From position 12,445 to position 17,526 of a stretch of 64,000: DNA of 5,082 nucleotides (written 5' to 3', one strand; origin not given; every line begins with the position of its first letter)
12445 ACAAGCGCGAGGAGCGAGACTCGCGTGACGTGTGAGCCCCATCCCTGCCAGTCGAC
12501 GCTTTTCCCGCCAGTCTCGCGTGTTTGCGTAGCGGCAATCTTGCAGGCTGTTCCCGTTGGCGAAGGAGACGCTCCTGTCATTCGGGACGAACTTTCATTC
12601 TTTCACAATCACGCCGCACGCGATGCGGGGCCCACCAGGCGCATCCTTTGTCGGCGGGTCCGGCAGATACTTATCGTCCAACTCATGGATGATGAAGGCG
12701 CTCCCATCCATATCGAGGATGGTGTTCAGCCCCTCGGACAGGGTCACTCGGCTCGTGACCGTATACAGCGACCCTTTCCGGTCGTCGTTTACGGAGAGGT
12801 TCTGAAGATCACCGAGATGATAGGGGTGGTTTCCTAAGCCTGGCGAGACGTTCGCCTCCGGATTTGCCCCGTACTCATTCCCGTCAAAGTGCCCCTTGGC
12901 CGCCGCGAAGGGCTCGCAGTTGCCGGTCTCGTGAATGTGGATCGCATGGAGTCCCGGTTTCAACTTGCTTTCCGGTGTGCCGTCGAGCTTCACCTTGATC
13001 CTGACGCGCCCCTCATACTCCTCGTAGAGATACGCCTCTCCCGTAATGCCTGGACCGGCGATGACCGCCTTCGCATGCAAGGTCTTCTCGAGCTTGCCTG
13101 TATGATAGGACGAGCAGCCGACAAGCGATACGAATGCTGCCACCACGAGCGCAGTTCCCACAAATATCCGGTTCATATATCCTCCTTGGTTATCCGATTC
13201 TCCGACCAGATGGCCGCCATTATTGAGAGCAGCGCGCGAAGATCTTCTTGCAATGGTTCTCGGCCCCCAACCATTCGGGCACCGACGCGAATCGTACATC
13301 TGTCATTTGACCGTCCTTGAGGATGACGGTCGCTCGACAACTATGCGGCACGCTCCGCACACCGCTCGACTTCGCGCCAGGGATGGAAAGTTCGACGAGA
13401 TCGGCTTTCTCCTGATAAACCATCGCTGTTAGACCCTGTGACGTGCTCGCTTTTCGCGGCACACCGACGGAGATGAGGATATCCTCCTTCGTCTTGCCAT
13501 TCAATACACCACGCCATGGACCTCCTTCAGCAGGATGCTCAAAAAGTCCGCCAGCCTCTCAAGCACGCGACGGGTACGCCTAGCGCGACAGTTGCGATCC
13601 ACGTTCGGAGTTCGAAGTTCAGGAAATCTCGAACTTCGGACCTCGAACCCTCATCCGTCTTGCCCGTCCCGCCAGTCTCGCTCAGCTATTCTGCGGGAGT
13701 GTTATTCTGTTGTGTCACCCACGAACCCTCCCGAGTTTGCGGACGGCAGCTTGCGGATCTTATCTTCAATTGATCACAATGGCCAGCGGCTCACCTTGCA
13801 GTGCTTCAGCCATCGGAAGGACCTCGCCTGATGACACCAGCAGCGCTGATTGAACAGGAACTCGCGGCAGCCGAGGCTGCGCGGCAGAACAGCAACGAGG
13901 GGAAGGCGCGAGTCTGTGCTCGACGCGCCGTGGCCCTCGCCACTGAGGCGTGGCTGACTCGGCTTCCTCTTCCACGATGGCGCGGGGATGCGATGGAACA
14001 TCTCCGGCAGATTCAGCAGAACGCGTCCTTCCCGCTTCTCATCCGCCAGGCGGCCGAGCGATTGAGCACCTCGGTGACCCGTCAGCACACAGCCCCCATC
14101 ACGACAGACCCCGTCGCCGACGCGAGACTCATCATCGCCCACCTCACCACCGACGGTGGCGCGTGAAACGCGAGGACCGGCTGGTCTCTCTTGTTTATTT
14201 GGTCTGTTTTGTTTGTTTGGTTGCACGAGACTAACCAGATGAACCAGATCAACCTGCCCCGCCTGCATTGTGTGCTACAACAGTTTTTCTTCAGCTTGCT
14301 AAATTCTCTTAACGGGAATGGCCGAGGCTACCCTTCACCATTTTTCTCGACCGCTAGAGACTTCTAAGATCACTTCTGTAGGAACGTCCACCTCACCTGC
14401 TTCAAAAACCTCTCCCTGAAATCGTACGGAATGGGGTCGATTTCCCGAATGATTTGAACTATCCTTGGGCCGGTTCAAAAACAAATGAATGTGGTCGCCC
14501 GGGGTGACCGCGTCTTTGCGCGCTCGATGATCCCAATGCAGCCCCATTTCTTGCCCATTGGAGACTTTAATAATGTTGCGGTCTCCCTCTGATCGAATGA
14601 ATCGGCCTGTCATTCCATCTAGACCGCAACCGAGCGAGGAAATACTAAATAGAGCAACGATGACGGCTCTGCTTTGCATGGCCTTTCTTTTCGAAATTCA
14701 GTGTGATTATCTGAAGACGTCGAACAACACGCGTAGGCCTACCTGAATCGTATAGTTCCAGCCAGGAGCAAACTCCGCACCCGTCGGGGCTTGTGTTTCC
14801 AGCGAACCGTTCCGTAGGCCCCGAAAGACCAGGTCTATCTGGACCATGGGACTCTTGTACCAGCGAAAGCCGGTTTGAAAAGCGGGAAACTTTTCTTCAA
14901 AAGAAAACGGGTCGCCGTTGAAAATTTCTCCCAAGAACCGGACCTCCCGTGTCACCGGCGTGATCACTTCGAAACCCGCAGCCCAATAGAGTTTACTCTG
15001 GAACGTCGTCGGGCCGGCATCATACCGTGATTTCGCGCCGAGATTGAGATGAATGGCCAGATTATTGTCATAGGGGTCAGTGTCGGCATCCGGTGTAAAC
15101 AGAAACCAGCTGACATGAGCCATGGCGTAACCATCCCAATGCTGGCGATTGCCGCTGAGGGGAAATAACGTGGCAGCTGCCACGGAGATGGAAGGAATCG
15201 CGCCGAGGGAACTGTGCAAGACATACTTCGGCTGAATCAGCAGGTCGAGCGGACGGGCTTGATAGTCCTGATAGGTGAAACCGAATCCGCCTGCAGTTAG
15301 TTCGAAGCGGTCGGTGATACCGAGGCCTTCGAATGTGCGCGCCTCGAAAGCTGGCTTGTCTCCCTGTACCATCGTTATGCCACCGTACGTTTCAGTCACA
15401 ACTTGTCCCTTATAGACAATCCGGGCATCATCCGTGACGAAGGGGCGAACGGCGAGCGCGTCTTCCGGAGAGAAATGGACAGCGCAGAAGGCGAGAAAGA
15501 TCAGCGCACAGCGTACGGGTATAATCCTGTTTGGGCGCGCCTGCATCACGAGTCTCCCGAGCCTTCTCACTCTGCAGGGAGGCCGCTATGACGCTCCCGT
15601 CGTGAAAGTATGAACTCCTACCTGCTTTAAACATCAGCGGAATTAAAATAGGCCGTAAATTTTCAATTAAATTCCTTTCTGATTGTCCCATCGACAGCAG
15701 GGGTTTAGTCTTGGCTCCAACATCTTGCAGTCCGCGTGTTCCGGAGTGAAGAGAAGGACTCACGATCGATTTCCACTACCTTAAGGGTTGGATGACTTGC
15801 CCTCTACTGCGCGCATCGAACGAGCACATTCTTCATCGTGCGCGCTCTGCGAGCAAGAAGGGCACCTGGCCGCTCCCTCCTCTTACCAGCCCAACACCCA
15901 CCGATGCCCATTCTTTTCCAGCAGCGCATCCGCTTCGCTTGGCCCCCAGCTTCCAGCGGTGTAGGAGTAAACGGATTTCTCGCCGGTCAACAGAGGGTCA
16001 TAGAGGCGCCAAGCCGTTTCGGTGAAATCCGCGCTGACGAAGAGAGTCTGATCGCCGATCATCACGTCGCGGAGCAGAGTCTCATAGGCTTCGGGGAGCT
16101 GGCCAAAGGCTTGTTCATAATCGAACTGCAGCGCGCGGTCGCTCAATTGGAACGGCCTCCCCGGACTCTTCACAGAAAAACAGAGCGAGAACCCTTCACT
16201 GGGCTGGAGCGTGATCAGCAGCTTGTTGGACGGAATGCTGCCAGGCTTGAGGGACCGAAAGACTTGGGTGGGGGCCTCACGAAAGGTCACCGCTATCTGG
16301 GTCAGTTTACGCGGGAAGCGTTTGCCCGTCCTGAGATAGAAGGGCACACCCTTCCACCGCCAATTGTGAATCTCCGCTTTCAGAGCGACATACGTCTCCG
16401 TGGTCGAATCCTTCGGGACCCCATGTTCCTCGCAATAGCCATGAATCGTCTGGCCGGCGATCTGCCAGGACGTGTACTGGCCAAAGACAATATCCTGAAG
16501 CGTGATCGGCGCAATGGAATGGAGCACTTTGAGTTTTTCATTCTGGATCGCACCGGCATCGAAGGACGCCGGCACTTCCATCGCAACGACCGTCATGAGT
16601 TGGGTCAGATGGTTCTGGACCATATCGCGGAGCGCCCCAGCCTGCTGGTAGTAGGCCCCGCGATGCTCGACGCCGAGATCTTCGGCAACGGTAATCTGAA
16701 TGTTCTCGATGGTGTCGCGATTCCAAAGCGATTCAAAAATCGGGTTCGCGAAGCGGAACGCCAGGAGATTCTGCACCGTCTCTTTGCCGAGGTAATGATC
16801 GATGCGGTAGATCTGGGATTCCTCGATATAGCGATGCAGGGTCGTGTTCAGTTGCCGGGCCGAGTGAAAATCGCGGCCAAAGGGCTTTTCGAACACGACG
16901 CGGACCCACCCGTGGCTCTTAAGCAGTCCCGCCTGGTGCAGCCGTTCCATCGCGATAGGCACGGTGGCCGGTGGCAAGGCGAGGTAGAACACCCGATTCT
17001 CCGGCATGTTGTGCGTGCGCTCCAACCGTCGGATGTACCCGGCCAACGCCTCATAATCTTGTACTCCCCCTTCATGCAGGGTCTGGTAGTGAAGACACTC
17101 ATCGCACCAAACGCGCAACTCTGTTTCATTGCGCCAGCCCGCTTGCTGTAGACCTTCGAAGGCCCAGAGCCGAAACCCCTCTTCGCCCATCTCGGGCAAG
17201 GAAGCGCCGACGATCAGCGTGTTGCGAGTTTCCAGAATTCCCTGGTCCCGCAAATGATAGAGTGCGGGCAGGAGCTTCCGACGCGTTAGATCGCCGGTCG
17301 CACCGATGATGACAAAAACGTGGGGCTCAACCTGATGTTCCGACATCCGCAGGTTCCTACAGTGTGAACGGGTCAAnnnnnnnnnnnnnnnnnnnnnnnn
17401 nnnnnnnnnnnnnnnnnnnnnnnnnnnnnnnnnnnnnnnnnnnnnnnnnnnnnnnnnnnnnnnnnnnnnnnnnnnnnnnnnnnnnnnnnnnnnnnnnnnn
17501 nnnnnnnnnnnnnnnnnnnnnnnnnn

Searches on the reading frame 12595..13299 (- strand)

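Call 54: search_protein_families(library=pfam, proteins=[window:12595-13299:-])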
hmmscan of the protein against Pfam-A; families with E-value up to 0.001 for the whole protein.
window:12595-13299:- (234 aa): 1 family
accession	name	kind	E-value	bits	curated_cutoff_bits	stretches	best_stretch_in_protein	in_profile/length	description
PF00080.25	Sod_Cu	-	1.5e-25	90.6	28.9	1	86-231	2-133/133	Copper/zinc superoxide dismutase (SODC)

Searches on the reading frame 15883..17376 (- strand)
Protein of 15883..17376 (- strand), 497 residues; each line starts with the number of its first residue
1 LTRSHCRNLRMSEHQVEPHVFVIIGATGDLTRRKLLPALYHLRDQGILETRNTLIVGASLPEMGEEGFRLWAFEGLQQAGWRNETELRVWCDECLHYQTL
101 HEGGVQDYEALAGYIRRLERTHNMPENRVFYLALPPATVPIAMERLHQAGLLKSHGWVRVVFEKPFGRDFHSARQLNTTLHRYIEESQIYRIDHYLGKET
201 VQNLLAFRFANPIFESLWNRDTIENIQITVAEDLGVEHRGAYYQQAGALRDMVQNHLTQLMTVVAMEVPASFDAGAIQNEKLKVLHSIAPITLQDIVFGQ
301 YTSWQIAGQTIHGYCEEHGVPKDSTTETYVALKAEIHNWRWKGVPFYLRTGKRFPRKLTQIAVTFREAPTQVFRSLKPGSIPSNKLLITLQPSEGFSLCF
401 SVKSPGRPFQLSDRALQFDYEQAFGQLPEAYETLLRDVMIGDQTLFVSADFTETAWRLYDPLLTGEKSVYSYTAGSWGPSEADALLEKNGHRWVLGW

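Call 55: search_protein_families(library=pfam, proteins=[window:15883-17376:-])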
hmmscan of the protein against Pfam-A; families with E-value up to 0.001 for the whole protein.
window:15883-17376:- (497 aa): 2 families
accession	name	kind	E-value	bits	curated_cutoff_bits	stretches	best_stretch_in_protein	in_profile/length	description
PF02781.21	G6PD_C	-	8.6e-112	373.4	27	1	205-493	1-295/296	Glucose-6-phosphate dehydrogenase, C-terminal domain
PF00479.28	G6PD_N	-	1.5e-50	172.8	22.1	1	22-203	1-183/183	Glucose-6-phosphate dehydrogenase, NAD binding domain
